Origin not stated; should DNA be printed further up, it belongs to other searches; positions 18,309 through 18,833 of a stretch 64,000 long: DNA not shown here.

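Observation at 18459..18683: Histidine-less LH1-beta paralogue encoded between pufB and pufA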

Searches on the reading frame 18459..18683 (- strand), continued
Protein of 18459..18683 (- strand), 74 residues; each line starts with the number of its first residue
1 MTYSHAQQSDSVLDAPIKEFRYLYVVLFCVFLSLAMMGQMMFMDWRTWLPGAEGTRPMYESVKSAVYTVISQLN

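Call 41: search_dna_similar(query=window:18459-18683:-, collection=plasmids, mode=protein, max_evalue=1)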
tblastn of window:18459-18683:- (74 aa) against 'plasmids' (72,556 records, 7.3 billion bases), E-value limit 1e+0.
Records with a match: 2; places in all: 2; records where one place covers at least 80% of the query: 0.
Best place of each record, by identity: <60% 2.
By first word of the organism name: Methylobacterium 1; Candidatus 1.
By predicted mobility (MOB-suite, as given by PLSDB): mobilizable 1; non-mobilizable 1.
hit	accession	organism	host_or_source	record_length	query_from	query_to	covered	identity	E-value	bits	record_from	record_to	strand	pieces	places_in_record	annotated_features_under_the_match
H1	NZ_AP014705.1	Methylobacterium aquaticum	-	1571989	18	70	72%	34.0%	3e-4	44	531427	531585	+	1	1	none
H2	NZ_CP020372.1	Candidatus Thiodictyon syntrophicum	meromictic lake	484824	18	70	72%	22.6%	7e-1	34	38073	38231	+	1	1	hypothetical protein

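Call 42: get_annotated_region(hit=H1, flank=4000)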
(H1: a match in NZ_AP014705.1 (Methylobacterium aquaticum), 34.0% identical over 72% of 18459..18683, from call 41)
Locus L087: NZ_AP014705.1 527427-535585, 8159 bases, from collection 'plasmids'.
description: Methylobacterium aquaticum strain MA-22A plasmid pMaq22A_1p, complete sequence
organism: Methylobacterium aquaticum (NCBI taxid 270351)
taxonomy: Bacteria; Pseudomonadota; Alphaproteobacteria; Hyphomicrobiales; Methylobacteriaceae; Methylobacterium; Methylobacterium aquaticum
host: -; source: -; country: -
typing (MOB-suite, as given by PLSDB): mobilizable; relaxase MOBP
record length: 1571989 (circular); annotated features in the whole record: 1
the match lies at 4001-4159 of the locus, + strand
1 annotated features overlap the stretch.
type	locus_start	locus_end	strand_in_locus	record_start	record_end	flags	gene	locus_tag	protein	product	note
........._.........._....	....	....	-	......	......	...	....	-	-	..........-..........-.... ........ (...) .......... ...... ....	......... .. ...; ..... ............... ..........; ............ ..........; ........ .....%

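Call 43: get_annotated_region(hit=H2, flank=3000)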
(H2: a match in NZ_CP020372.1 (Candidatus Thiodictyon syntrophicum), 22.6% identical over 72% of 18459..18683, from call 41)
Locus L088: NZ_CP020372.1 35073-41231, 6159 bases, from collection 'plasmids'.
description: Candidatus Thiodictyon syntrophicum strain Cad16T plasmid pTs485, complete sequence
organism: Candidatus Thiodictyon syntrophicum (NCBI taxid 1166950)
taxonomy: Bacteria; Pseudomonadota; Gammaproteobacteria; Chromatiales; Chromatiaceae; Thiodictyon; Candidatus Thiodictyon syntrophicum
host: -; source: meromictic lake; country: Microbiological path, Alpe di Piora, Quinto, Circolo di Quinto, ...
typing (MOB-suite, as given by PLSDB): non-mobilizable
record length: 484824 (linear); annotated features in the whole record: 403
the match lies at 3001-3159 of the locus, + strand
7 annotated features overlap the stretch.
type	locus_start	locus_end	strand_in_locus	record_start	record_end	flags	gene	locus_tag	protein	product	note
CDS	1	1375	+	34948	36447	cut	bchY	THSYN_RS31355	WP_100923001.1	chlorophyllide a reductase subunit Y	GO:0030494 - bacteriochlorophyll biosynthetic process [Evidence IEA]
CDS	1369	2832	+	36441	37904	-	bchZ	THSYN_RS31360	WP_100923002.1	chlorophyllide a reductase subunit Z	GO:0030494 - bacteriochlorophyll biosynthetic process [Evidence IEA]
CDS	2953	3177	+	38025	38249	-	-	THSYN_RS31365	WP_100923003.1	hypothetical protein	-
CDS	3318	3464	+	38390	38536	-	pufB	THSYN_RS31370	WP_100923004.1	light-harvesting antenna LH1, beta subunit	GO:0015979 - photosynthesis [Evidence IEA]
CDS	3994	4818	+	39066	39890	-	pufL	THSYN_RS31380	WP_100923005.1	photosynthetic reaction center subunit L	GO:0019684 - photosynthesis, light reaction [Evidence IEA]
CDS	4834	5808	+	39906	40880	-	pufM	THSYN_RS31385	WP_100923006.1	photosynthetic reaction center subunit M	GO:0019684 - photosynthesis, light reaction [Evidence IEA]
CDS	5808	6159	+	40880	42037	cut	pufC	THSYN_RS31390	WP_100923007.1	photosynthetic reaction center cytochrome PufC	-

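Call 47: search_protein_families(library=ncbifam, proteins=[P0129, P0230], max_evalue=10)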
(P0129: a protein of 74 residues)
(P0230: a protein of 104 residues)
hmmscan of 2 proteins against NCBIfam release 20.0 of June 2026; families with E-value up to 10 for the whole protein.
P0129 (74 aa): 1 family
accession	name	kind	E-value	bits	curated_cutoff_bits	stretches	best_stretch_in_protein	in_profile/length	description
NF040862.1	pufB_517_ASD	equivalog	0.18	11.8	61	1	26-49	19-42/42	light-harvesting antenna LH1, beta subunit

P0230 (104 aa): 1 family
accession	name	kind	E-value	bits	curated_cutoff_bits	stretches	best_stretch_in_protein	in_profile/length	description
NF040862.1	pufB_517_ASD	equivalog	0.0019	18.1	61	1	43-76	8-41/42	light-harvesting antenna LH1, beta subunit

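Call 77: predict_structure(alignment_id=A3)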
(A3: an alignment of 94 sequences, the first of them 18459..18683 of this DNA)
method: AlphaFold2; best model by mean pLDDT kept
length: 74 residues; sequences in the alignment: 94
mean_pLDDT: 65.2   pTM: 0.37
mean pLDDT of the five models: 65.2, 65.2, 63.9, 63.8, 63.2
residues with pLDDT >= 90: 10; 70-90: 13; 50-70: 45; < 50: 6
segments of 3 or more residues with pLDDT < 50: none
pLDDT, mean of each block of 10 residues (from residue 1): 55 61 90 88 59 51 57 56
secondary structure, 60 per line:
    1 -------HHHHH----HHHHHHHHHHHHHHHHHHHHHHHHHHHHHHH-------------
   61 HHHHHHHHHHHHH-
elements in order: H8-12 H17-47 H61-73

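Call 81: fold_search(model_id=the predicted structure, library=pdb)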
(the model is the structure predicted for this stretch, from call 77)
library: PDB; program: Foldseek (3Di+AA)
matches with E <= 10: 0; with E <= 0.001: 0
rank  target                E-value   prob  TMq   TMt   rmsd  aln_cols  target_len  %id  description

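Call 95: search_solved_structures(query=A3, max_evalue=0.01)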
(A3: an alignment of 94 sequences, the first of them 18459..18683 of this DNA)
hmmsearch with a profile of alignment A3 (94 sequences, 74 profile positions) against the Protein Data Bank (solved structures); distinct sequences matched with E-value up to 0.01: 39.
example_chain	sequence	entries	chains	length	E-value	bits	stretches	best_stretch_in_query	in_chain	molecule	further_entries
8z81_B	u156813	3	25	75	5.6e-18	67.8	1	7-64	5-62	Antenna complex, alpha/beta subunit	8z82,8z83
7xxf_B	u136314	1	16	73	6.7e-15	57.9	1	12-73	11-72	Light-harvesting protein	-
9m8m_B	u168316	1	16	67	1.7e-14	56.6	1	11-62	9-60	Light-harvesting complex 1 beta chain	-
8z81_D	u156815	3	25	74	6.2e-13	51.6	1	8-64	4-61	Antenna complex, alpha/beta subunit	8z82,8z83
6z5r_D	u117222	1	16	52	1.1e-12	50.8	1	12-54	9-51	Light-harvesting complex 1 beta chain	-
6z5s_2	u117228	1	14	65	1.2e-12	50.7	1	12-54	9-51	Light-harvesting complex 1 beta chain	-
1wrg_A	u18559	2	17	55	1.4e-09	40.9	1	4-54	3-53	Light-harvesting protein B-880, beta chain | Light-harvesting protein B-870 beta chain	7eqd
7oy8_1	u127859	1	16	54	2e-09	40.3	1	6-54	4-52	Light-harvesting protein B-870 beta chain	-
9k3q_1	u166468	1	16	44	1.1e-08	38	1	14-54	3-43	Light-harvesting protein B-870 beta chain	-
8zjw_B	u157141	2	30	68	8.4e-08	35.1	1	4-54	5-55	Beta subunit of light-harvesting 1 complex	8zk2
8wdu_E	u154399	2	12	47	1.5e-07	34.3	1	6-49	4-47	Antenna complex alpha/beta subunit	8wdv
7vrj_E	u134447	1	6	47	2.3e-07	33.8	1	6-49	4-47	Light-harvesting protein LH1 beta3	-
7vrj_B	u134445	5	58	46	5e-07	32.7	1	6-49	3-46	Light-harvesting protein LH1 beta1 | Antenna complex alpha/beta subunit | Beta subunit of light-harvesting 1 complex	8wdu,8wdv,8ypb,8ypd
6q53_B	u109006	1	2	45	1.7e-05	27.8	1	10-49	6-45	Light-harvesting protein B:800-850 subunit beta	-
9h19_Ba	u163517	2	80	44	2e-05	27.5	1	11-49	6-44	Light-harvesting protein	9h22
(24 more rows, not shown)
